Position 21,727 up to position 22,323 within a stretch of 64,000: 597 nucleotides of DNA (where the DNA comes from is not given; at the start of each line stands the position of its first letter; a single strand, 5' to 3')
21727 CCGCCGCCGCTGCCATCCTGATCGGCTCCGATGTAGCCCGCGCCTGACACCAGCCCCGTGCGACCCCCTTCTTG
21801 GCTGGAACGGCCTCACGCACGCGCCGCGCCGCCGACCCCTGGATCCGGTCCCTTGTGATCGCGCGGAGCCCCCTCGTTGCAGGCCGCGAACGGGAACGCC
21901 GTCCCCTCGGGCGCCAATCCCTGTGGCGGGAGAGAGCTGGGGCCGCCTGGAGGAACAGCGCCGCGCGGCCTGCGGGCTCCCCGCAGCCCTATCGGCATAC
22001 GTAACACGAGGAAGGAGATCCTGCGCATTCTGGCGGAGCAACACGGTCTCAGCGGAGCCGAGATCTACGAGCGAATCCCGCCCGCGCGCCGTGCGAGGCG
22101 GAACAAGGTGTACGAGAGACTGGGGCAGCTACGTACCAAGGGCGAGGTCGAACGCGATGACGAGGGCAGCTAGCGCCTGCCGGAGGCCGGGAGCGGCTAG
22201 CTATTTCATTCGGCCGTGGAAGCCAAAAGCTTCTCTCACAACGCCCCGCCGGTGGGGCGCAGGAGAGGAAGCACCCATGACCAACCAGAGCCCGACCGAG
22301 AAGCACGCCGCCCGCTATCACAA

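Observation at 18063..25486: tRNA-Lys-integrated genomic island with att repeats, integrase and unusual cargo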

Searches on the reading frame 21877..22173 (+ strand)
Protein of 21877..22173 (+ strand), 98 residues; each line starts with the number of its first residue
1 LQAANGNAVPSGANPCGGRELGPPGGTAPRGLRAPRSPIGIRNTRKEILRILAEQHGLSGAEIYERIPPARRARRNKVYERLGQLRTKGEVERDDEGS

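Call 78: search_protein_families(library=pfam, proteins=[window:21877-22173:+], max_evalue=0.05)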
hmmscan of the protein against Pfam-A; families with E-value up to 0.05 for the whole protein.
window:21877-22173:+ (98 aa): 1 family
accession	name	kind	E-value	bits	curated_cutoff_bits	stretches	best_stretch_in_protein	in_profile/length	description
PF01978.25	TrmB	-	0.032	14.5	25.6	0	47-95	12-56/68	Sugar-specific transcriptional regulator TrmB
